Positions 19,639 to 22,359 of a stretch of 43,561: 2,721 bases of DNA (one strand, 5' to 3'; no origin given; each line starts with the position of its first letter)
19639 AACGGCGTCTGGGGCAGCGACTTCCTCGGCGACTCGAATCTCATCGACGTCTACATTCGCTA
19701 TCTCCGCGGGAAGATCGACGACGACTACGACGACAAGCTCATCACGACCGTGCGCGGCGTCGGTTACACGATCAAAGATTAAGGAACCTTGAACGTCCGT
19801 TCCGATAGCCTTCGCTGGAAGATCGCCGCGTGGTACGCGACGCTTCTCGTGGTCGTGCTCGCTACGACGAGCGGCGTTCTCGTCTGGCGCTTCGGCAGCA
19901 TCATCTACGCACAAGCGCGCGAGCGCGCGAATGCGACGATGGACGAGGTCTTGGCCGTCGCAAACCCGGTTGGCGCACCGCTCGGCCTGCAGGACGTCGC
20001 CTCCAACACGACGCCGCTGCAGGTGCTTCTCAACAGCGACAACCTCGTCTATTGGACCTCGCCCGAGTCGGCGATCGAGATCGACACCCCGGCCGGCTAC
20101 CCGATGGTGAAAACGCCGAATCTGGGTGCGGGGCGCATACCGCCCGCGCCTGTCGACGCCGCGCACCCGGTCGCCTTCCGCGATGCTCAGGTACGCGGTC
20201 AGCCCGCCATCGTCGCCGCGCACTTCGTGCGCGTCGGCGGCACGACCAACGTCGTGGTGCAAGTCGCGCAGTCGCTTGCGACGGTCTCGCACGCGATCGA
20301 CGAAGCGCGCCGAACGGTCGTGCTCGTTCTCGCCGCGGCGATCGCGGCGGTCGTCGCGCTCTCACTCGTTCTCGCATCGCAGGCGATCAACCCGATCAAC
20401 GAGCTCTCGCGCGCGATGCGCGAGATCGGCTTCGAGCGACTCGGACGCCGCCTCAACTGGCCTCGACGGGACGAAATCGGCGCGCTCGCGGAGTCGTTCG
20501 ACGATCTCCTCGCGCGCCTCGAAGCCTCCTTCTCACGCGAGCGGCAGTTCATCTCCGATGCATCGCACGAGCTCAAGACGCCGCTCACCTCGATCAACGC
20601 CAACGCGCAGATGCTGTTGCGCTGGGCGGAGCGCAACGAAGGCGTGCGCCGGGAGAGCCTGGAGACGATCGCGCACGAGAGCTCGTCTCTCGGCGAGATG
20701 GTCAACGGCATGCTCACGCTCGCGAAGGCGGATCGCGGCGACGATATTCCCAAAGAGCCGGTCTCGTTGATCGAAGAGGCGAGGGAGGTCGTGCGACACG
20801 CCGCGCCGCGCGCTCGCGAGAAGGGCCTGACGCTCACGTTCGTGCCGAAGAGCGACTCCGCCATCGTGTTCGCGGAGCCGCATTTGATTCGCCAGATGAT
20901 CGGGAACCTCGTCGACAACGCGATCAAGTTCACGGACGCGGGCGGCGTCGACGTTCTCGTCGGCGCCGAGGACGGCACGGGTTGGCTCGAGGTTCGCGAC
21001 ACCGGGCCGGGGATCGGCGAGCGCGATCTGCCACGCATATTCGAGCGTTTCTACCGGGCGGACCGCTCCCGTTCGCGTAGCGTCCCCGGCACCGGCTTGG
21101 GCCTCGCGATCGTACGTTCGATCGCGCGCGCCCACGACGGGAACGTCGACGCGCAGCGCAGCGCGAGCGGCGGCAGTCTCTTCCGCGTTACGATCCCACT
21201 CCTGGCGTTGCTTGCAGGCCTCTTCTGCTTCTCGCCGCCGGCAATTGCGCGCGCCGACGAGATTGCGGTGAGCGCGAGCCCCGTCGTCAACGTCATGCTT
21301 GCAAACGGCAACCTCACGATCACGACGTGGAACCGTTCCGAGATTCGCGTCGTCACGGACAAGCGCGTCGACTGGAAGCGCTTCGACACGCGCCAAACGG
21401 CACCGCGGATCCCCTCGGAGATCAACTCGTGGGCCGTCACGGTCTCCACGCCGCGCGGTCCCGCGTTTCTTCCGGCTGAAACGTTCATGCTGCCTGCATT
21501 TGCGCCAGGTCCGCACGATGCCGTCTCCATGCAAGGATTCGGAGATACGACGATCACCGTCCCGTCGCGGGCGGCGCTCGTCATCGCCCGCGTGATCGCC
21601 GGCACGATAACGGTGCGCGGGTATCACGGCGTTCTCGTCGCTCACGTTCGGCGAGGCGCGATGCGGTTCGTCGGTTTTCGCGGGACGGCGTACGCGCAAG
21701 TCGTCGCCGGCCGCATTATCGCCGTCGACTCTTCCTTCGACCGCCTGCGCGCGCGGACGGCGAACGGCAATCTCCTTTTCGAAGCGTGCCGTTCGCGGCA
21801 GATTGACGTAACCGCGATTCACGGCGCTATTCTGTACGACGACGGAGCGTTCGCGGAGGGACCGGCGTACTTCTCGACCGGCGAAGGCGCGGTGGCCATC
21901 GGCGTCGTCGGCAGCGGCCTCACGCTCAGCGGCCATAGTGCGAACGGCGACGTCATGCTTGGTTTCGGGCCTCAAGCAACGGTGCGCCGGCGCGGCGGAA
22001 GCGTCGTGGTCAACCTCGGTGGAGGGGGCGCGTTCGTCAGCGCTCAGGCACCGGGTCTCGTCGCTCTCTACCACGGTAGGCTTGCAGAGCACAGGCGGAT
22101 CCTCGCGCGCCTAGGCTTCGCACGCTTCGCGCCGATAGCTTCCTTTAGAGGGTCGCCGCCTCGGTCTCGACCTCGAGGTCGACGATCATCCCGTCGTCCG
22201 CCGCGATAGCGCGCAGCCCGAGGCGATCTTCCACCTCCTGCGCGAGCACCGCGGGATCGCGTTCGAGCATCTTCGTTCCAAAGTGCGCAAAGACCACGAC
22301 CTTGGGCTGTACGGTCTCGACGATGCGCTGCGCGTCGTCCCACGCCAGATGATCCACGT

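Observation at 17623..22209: sigE-cseABC-like envelope-stress module whose histidine kinase carries a third TM helix and a DUF4097-like beta-helical C-terminal domain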

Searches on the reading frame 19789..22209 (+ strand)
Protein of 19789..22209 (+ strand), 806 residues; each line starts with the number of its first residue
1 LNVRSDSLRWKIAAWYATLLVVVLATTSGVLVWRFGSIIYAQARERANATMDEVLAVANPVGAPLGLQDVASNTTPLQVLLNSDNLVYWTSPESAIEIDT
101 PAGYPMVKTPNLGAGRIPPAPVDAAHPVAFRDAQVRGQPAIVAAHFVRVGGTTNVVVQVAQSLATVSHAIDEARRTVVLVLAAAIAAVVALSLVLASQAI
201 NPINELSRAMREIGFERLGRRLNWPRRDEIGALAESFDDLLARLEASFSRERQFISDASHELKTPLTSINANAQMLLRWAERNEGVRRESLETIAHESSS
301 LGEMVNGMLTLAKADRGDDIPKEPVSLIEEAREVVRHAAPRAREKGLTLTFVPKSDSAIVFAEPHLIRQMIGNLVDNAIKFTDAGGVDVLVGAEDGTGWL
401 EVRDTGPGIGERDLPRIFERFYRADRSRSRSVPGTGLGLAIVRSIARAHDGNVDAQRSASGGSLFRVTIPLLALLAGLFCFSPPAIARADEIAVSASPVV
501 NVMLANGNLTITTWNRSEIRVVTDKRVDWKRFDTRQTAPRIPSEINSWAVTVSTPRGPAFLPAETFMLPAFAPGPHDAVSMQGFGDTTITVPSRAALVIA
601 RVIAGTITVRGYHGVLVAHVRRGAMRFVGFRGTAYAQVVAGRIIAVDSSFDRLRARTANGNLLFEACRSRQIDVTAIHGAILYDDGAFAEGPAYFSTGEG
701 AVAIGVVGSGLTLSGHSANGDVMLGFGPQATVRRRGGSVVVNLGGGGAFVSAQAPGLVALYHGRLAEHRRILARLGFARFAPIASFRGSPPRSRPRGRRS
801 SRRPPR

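Call 3: search_protein_families(library=pfam, proteins=[window:19789-22209:+], max_evalue=1)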
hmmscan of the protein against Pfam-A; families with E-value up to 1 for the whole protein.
window:19789-22209:+ (806 aa): 5 families
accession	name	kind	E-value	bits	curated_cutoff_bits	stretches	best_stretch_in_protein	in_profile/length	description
PF02518.31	HATPase_c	-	3e-28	98.9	26.4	1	365-471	4-109/111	Histidine kinase-, DNA gyrase B-, and HSP90-like ATPase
PF00512.31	HisKA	-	4.3e-17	62.4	26.9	1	251-317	2-66/66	His Kinase A (phospho-acceptor) domain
PF00672.30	HAMP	-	2.5e-08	34.6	25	1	195-246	2-53/53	HAMP domain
PF08521.16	2CSK_N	-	0.00018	22.1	23.2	1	94-169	66-136/140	Two-component sensor kinase N-terminal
PF07730.19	HisKA_3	-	0.49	11.4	24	0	266-305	17-56/68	Histidine kinase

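Call 4: search_protein_families(library=ncbifam, proteins=[window:19789-22209:+], max_evalue=1)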
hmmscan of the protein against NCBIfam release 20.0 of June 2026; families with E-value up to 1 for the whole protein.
window:19789-22209:+ (806 aa): 89 families (the best 25 are shown)
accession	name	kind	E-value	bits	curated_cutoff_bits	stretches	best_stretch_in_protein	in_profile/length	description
TIGR01386.1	cztS_silS_copS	subfamily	5.7e-67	226.7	292.55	1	132-470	122-457/457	heavy metal sensor histidine kinase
NF046044.1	PnpS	equivalog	1.6e-56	192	400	1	252-470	171-390/390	two-component system histidine kinase PnpS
NF040691.1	MtrAB_MtrB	equivalog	2.5e-53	181.8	450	1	130-471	143-492/507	MtrAB system histidine kinase MtrB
NF033092.0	HK_WalK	equivalog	4.9e-52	177.3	725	2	251-470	372-593/594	cell wall metabolism sensor histidine kinase WalK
NF008312.0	PRK11100.1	equivalog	1.5e-49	169.1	356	1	147-470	154-473/477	two-component system sensor histidine kinase CreC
NF012163.2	BaeS_SmeS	equivalog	4.9e-49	167.5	500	1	171-469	160-456/457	sensor histidine kinase efflux regulator BaeS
NF041735.1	hist_kin_RppB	equivalog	6.2e-49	167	400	2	246-470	211-438/438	two-component system sensor histidine kinase RppB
TIGR02966.1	phoR_proteo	equivalog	2.1e-48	165.1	334.2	1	251-469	114-333/333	phosphate regulon sensor histidine kinase PhoR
NF007837.0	PRK10549.1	equivalog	3.6e-46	157.8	603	1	173-472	162-459/466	envelope stress sensor histidine kinase BaeS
NF007345.0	PRK09835.1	subfamily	6.8e-46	156.8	423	1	148-470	158-479/482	Cu(+)/Ag(+) sensor histidine kinase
NF007007.0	PRK09470.1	equivalog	2.4e-44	152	486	1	179-472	172-460/463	envelope stress sensor histidine kinase CpxA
NF045911.1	TCSHisKinNblS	equivalog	1.2e-36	126.3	1000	2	252-465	389-614/621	two-component system sensor histidine kinase NblS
NF007664.1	PRK10337.1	equivalog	5.1e-36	124.3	475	1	183-466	162-439/442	quorum sensing histidine kinase QseC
NF007898.0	PRK10604.1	equivalog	6.6e-36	124.4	478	1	184-472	144-424/433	two-component system sensor histidine kinase RstB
NF041210.1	his_kin_PieS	equivalog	1.1e-35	123.6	850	1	179-471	171-470/474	two component system sensor histidine kinase PieS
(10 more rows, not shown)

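Call 30: find_homologous_proteins(query=window:19789-22206:+, max_evalue=1e-60)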
Query window:19789-22206:+ (806 aa): 1035 proteins with E <= 1e-60 among 8000 candidates; the best 120 are listed.
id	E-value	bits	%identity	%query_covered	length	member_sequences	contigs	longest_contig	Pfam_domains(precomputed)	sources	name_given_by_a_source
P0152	0.0e+0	1765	100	100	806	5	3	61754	PF00672.31,PF02518.32,PF00512.32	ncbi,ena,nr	ncbi:MAG TPA: ATP-binding protein [Candidatus Dormibacteraeota bacterium]|nr:ATP-binding protein [Ca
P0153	0.0e+0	1571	88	98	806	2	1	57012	PF00672.31,PF02518.32,PF00512.32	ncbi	-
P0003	0.0e+0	1224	71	98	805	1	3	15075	PF00672.31,PF02518.32,PF00512.32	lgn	-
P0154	0.0e+0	1195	69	100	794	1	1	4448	PF00672.31,PF02518.32,PF00512.32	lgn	-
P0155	0.0e+0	1183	70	95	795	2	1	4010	PF00672.31,PF02518.32,PF00512.32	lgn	-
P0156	0.0e+0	1151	70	96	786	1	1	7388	PF00672.31,PF02518.32,PF00512.32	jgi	jgi:signal transduction histidine kinase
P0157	0.0e+0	1133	67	100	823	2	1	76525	PF00672.31,PF02518.32,PF00512.32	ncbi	-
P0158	0.0e+0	1129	68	99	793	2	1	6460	PF00672.31,PF02518.32,PF00512.32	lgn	-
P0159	0.0e+0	1103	67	96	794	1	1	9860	PF00672.31,PF02518.32,PF00512.32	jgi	jgi:two-component system sensor histidine kinase ArlS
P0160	0.0e+0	1101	64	100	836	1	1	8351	PF00672.31,PF02518.32,PF00512.32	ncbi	-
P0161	0.0e+0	1094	67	96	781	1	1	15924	PF00672.31,PF02518.32,PF00512.32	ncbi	-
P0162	0.0e+0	1067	64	95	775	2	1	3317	PF00672.31,PF02518.32,PF00512.32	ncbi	-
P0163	0.0e+0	1048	64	96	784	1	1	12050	PF00672.31,PF02518.32,PF00512.32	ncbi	-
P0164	2.9e-220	752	76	58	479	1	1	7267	PF00672.31,PF02518.32,PF00512.32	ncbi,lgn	ncbi:MAG TPA: HAMP domain-containing sensor histidine kinase [Candidatus Tyrphobacter sp.]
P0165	9.7e-217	740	75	58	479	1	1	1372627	PF00672.31,PF02518.32,PF00512.32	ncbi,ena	-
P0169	2.7e-206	706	69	59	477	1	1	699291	PF00672.31,PF02518.32,PF00512.32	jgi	jgi:signal transduction histidine kinase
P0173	6.7e-183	628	64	59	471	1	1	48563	PF00672.31,PF02518.32,PF00512.32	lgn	-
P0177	3.5e-173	596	41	99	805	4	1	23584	PF00672.31,PF02518.32,PF00512.32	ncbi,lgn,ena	-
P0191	4.5e-157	543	57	58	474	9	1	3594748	PF00672.31,PF02518.32,PF00512.32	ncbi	-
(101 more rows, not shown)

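Call 32: find_encoding_contigs(protein=P0165, flank=6000, max_places=2)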
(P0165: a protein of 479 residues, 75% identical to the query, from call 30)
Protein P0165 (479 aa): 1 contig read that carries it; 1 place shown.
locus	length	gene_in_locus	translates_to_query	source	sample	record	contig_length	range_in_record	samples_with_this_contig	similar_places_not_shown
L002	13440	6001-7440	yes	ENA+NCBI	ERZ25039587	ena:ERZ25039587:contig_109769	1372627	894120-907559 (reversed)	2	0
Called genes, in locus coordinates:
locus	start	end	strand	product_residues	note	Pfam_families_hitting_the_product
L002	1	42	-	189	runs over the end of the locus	PF00156:Pribosyltran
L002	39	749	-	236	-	PF00215:OMPdecase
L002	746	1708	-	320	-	PF01180:DHO_dh, PF01207:Dus (faint), PF00977:His_biosynth (weak)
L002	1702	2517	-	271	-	PF00175:NAD_binding_1 (weak), PF10418:DHODB_Fe-S_bind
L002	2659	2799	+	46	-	-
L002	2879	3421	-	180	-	PF19762:DUF6249 (weak)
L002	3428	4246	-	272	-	PF13349:DUF4097 (weak)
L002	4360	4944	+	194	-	PF04542:Sigma70_r2, PF08281:Sigma70_r4_2, PF04545:Sigma70_r4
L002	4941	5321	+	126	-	-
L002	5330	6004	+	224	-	PF00072:Response_reg, PF00486:Trans_reg_C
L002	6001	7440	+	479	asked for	PF00672:HAMP, PF00512:HisKA, PF02518:HATPase_c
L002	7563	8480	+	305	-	-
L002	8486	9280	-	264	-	PF12706:Lactamase_B_2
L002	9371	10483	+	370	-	-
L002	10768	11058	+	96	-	PF04264:YceI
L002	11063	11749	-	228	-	PF03767:Acid_phosphat_B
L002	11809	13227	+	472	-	PF10518:TAT_signal (weak), PF04185:Phosphoesterase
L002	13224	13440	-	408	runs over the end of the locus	PF07394:DUF1501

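Call 40: find_encoding_contigs(protein=P0157, flank=5000, max_places=1)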
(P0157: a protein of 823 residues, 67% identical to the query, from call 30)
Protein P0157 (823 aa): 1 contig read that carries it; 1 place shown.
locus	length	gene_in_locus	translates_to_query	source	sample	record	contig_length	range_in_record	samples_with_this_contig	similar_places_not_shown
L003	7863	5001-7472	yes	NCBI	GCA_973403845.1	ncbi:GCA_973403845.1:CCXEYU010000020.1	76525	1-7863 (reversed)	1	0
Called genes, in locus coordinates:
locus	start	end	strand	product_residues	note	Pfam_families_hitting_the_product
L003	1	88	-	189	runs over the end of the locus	PF00156:Pribosyltran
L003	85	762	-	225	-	PF00215:OMPdecase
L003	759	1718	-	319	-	PF01180:DHO_dh, PF00977:His_biosynth (faint), PF01207:Dus (weak), PF04481:DUF561 (weak)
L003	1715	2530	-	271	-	PF10418:DHODB_Fe-S_bind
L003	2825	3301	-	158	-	PF19762:DUF6249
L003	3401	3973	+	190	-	PF04542:Sigma70_r2, PF08281:Sigma70_r4_2, PF04545:Sigma70_r4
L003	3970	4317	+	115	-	-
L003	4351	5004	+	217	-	PF00072:Response_reg, PF00486:Trans_reg_C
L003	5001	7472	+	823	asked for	PF00672:HAMP, PF00512:HisKA, PF02518:HATPase_c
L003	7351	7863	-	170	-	?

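Call 41: find_encoding_contigs(protein=P0177, flank=5000, max_places=1)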
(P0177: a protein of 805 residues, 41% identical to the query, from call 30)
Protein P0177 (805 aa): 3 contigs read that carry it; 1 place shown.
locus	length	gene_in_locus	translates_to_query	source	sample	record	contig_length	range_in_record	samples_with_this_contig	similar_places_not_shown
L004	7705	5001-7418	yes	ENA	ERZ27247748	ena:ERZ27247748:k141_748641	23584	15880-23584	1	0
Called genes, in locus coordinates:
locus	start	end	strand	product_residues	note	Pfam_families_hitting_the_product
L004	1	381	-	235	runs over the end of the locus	PF00215:OMPdecase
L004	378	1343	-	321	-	PF01180:DHO_dh, PF01207:Dus (weak), PF00977:His_biosynth (weak)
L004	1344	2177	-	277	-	PF10418:DHODB_Fe-S_bind (faint)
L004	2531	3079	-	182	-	PF19762:DUF6249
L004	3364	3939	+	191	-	PF12645:HTH_16 (weak), PF04542:Sigma70_r2, PF08281:Sigma70_r4_2, PF04545:Sigma70_r4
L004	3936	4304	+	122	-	-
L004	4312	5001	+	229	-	PF00072:Response_reg, PF00486:Trans_reg_C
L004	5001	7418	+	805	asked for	PF00672:HAMP, PF00512:HisKA, PF02518:HATPase_c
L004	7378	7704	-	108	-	?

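Call 42: find_encoding_contigs(protein=P0191, flank=5000, max_places=1)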
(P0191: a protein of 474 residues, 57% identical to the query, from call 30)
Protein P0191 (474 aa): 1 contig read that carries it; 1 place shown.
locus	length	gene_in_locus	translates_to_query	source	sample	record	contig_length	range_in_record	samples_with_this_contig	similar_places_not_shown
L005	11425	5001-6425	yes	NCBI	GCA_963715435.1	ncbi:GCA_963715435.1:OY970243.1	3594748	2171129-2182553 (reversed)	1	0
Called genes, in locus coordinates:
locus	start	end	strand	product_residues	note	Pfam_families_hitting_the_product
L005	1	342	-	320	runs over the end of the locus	PF01180:DHO_dh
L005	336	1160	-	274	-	PF00175:NAD_binding_1 (weak), PF10418:DHODB_Fe-S_bind (faint)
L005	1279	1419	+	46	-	-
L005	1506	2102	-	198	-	PF19762:DUF6249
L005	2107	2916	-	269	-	PF13349:DUF4097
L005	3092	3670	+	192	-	PF04542:Sigma70_r2, PF08281:Sigma70_r4_2, PF04545:Sigma70_r4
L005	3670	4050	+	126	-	-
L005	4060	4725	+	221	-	PF00072:Response_reg, PF00486:Trans_reg_C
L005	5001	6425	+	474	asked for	PF00672:HAMP, PF00512:HisKA, PF02518:HATPase_c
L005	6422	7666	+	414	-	-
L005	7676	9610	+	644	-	PF08450:SGL (faint), PF01436:NHL (faint), PF06739:SBBP (faint), PF07494:Reg_prop (faint), PF24684:Vgb_lyase (faint)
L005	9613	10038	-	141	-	PF00583:Acetyltransf_1, PF13673:Acetyltransf_10, PF12568:PanZ (weak), PF13508:Acetyltransf_7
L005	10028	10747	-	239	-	PF12706:Lactamase_B_2, PF00753:Lactamase_B (faint)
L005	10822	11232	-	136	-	PF03551:PadR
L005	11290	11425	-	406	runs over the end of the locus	PF07394:DUF1501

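Call 65: find_encoding_contigs(protein=P0152, flank=4000, max_places=3)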
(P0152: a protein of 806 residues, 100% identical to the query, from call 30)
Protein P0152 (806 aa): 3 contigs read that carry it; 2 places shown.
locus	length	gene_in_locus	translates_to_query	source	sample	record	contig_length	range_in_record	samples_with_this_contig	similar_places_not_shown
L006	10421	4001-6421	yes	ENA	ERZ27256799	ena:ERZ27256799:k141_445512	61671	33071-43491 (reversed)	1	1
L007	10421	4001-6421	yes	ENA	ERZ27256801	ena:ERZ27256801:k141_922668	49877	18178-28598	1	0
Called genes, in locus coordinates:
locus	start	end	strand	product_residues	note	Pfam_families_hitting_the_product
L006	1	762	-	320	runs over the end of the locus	PF01180:DHO_dh, PF00977:His_biosynth (faint), PF01207:Dus (weak)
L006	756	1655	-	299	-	PF00175:NAD_binding_1 (weak), PF10418:DHODB_Fe-S_bind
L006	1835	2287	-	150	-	PF19762:DUF6249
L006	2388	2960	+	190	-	PF04542:Sigma70_r2, PF08281:Sigma70_r4_2, PF04545:Sigma70_r4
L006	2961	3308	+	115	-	-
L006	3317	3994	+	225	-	PF00072:Response_reg, PF00486:Trans_reg_C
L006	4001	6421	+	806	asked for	PF00672:HAMP, PF00512:HisKA, PF02518:HATPase_c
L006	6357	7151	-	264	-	PF12706:Lactamase_B_2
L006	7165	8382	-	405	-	PF07394:DUF1501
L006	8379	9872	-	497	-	PF08811:DUF1800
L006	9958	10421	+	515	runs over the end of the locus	PF03255:ACCA, PF01039:Carboxyl_trans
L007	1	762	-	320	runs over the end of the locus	PF01180:DHO_dh, PF00977:His_biosynth (faint), PF01207:Dus (weak)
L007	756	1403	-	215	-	PF00175:NAD_binding_1 (weak), PF10418:DHODB_Fe-S_bind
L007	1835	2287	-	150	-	PF19762:DUF6249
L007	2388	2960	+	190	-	PF04542:Sigma70_r2, PF08281:Sigma70_r4_2, PF04545:Sigma70_r4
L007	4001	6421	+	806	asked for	PF00672:HAMP, PF00512:HisKA, PF02518:HATPase_c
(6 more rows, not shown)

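Call 78: find_encoding_contigs(protein=P0161, flank=4000, max_places=1)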
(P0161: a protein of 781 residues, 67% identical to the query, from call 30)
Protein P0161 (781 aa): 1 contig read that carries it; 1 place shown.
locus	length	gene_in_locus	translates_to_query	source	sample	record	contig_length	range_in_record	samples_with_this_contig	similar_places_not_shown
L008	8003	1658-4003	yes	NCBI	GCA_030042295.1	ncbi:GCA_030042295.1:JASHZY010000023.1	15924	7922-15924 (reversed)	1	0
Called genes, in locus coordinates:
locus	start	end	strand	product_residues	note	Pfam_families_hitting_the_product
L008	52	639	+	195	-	PF04542:Sigma70_r2, PF08281:Sigma70_r4_2, PF04545:Sigma70_r4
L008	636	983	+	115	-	-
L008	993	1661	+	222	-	PF00072:Response_reg, PF00486:Trans_reg_C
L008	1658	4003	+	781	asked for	PF00672:HAMP, PF00512:HisKA, PF02518:HATPase_c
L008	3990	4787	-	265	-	PF12706:Lactamase_B_2, PF00753:Lactamase_B (weak)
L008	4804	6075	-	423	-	PF04261:Dyp_perox_N, PF20628:Dyp_perox_C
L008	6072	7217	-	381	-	-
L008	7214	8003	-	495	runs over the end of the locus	PF04966:OprB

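Call 79: find_encoding_contigs(protein=P0169, flank=4000, max_places=1)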
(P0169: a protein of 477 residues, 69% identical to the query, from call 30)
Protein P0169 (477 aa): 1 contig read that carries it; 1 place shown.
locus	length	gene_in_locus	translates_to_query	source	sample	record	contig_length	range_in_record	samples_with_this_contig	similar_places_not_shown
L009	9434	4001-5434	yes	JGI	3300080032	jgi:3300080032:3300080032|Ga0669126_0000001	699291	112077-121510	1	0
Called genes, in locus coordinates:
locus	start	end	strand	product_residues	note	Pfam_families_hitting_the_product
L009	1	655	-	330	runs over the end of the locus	PF01180:DHO_dh, PF01207:Dus, PF00977:His_biosynth (weak)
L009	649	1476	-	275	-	PF00175:NAD_binding_1 (weak), PF10418:DHODB_Fe-S_bind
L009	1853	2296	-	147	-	PF19762:DUF6249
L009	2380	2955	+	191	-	PF04542:Sigma70_r2, PF08281:Sigma70_r4_2, PF04545:Sigma70_r4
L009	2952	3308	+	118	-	-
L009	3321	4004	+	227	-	PF00072:Response_reg, PF00486:Trans_reg_C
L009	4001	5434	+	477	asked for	PF00672:HAMP, PF00512:HisKA, PF02518:HATPase_c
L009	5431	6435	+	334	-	-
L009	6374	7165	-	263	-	PF12706:Lactamase_B_2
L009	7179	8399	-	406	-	PF07394:DUF1501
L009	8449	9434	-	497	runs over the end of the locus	PF08811:DUF1800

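Call 80: find_encoding_contigs(protein=P0173, flank=4000, max_places=1)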
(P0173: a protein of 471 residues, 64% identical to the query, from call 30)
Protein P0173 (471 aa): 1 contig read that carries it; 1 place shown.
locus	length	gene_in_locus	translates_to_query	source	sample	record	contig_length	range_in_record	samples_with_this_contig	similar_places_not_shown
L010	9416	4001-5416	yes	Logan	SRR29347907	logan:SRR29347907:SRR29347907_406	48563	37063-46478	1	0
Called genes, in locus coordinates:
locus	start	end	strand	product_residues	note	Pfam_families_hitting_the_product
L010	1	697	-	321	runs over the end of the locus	PF01180:DHO_dh, PF01207:Dus (faint)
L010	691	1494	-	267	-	PF00175:NAD_binding_1 (weak), PF10418:DHODB_Fe-S_bind (weak)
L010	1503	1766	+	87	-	-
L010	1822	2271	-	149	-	PF19762:DUF6249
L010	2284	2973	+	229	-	PF04542:Sigma70_r2, PF08281:Sigma70_r4_2, PF04545:Sigma70_r4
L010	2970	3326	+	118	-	-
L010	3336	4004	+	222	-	PF00072:Response_reg, PF00486:Trans_reg_C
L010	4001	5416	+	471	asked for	PF00672:HAMP (weak), PF00512:HisKA, PF02518:HATPase_c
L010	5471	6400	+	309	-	-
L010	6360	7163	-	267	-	PF12706:Lactamase_B_2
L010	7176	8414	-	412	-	PF07394:DUF1501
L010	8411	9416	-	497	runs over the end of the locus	PF08811:DUF1800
